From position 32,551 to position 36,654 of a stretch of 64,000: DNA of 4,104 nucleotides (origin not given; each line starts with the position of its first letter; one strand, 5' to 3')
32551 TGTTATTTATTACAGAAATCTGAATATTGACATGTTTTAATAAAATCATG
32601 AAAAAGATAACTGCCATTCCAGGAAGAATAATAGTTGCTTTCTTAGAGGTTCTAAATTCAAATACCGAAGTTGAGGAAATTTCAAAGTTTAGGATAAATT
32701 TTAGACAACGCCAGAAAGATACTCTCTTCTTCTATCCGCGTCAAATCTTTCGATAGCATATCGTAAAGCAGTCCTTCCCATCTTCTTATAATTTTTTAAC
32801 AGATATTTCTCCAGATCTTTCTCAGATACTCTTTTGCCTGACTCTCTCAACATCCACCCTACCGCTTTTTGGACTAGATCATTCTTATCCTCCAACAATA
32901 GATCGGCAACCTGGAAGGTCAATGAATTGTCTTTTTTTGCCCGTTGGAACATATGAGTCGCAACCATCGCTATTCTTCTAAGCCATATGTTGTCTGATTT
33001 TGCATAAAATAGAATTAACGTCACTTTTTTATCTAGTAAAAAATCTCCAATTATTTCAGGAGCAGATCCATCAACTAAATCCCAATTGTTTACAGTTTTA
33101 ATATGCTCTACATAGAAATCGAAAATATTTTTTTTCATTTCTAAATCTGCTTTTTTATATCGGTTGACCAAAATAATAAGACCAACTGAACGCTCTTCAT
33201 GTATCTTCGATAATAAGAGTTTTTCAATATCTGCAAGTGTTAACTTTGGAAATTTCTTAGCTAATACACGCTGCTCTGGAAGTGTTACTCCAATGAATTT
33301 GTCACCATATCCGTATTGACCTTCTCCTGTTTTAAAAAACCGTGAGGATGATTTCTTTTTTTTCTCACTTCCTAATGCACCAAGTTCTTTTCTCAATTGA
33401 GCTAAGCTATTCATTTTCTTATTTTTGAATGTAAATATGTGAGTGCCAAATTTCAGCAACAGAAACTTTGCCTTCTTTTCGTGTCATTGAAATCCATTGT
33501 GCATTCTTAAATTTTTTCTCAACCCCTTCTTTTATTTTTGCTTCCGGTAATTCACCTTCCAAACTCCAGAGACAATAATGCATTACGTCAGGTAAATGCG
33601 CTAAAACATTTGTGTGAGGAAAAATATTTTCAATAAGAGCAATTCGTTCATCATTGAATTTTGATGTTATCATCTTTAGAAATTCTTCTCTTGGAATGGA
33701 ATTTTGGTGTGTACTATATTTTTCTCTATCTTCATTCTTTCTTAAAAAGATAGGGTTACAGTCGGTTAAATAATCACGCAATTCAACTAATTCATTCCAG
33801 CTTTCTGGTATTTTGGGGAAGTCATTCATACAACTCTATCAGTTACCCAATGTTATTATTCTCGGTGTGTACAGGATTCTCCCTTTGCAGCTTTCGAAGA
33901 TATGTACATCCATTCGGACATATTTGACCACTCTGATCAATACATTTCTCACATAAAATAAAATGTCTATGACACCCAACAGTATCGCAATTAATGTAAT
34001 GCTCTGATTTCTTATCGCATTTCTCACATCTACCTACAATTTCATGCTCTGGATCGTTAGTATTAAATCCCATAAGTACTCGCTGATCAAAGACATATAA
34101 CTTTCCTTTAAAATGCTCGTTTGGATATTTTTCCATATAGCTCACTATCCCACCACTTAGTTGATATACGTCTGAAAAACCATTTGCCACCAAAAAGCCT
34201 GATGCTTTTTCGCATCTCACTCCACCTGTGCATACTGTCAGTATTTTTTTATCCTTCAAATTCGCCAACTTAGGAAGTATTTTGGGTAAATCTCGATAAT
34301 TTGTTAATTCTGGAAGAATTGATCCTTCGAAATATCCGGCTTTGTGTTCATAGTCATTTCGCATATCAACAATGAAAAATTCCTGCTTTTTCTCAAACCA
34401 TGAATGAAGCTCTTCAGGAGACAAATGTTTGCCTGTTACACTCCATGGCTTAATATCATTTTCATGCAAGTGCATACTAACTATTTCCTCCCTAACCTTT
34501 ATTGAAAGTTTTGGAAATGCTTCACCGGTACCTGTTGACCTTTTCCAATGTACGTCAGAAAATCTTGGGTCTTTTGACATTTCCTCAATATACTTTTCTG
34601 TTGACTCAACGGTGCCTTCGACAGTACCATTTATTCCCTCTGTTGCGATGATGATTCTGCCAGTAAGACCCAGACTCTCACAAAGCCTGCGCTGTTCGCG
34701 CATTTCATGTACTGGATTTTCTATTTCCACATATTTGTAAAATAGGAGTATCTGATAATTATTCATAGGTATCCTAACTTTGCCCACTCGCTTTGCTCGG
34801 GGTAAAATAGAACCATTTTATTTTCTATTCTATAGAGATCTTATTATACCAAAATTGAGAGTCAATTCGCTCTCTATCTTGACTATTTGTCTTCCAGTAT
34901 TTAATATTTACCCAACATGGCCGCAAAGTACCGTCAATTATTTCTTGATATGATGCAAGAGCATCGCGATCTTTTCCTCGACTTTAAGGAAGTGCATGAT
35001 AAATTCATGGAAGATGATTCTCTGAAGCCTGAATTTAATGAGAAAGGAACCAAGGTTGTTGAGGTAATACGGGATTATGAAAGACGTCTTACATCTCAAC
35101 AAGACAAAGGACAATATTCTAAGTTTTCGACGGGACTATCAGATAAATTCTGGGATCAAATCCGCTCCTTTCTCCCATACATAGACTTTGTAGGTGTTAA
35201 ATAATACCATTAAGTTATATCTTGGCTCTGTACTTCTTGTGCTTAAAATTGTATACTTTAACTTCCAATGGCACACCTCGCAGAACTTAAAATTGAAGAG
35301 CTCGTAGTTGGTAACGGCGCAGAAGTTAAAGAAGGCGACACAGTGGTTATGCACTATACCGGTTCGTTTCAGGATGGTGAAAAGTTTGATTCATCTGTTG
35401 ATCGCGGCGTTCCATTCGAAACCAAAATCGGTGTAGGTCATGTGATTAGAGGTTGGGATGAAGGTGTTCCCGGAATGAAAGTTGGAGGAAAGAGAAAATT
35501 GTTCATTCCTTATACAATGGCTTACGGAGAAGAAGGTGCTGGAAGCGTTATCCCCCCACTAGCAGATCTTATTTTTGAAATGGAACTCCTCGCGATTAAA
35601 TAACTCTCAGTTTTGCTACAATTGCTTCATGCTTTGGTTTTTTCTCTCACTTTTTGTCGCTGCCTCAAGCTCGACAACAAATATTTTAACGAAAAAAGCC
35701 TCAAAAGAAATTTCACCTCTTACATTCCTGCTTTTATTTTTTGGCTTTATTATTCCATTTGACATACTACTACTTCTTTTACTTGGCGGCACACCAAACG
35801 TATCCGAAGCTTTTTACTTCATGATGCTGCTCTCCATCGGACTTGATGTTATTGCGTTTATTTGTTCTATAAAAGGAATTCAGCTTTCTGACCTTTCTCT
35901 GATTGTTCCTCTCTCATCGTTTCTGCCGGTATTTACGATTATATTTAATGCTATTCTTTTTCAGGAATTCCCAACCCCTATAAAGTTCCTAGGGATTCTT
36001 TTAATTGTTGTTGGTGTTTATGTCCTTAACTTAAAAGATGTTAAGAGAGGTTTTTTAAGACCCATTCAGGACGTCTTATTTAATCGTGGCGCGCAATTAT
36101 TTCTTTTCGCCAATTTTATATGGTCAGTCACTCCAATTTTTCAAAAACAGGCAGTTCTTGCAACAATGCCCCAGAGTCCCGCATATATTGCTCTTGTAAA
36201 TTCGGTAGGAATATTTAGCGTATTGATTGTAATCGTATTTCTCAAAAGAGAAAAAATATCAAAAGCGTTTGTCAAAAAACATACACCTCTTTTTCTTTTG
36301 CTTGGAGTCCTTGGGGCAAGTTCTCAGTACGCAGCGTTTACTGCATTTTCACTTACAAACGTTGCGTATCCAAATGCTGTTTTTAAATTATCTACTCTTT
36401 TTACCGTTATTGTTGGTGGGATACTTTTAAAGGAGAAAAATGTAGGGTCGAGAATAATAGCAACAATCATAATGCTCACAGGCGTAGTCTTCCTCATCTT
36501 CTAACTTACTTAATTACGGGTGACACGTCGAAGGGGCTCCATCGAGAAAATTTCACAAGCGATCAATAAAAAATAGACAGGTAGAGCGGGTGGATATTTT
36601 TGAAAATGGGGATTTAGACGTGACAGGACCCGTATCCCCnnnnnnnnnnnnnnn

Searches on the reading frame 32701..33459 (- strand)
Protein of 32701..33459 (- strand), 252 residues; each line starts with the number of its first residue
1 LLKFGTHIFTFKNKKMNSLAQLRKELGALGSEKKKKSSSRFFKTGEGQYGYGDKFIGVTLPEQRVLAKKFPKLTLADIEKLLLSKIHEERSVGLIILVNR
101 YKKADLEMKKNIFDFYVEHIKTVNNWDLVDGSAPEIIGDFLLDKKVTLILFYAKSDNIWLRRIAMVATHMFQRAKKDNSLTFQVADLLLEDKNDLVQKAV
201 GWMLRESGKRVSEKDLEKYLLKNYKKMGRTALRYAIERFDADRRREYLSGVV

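Call 95: search_protein_families(library=pfam, proteins=[window:32701-33459:-], max_evalue=0.001)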
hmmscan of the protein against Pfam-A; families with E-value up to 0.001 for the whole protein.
window:32701-33459:- (252 aa): 1 family
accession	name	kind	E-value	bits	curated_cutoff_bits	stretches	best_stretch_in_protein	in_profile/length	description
PF08713.17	DNA_alkylation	-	4.6e-54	183.8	21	1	22-239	1-213/213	DNA alkylation repair enzyme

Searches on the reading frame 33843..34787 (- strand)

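Call 95: search_protein_families(library=pfam, proteins=[window:33843-34787:-], max_evalue=0.001)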
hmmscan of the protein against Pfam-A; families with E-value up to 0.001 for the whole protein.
window:33843-34787:- (314 aa): 3 families
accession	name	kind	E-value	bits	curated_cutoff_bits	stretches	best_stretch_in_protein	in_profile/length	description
PF17773.7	UPF0176_N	-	1.8e-26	92.8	26.2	1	11-102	1-92/92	UPF0176 acylphosphatase like domain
PF12368.13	Rhodanese_C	-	5e-17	62.4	26.9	1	227-295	1-66/66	Rhodanase C-terminal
PF00581.25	Rhodanese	-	2.5e-11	44.4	22.2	1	123-219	1-101/102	Rhodanese-like domain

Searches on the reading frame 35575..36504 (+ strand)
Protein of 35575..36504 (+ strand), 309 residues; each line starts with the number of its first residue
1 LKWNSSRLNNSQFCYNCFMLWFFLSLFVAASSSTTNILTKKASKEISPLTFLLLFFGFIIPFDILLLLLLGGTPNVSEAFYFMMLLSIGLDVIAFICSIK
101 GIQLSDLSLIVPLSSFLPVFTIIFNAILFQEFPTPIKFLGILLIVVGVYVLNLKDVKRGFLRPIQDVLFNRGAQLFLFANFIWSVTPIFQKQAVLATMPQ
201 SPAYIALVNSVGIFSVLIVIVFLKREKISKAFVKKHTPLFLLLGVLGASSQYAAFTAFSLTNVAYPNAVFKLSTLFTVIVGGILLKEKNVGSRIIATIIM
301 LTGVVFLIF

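Call 95: search_protein_families(library=pfam, proteins=[window:35575-36504:+], max_evalue=0.001)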
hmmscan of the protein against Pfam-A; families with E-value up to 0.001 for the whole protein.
window:35575-36504:+ (309 aa): 2 families
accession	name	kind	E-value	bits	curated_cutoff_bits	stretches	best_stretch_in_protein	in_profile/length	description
PF00892.27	EamA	-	7.8e-25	88.2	28.2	2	20-152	2-134/135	EamA-like transporter family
PF03151.22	TPT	-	1e-06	28.8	30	0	18-156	7-140/291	Triose-phosphate Transporter family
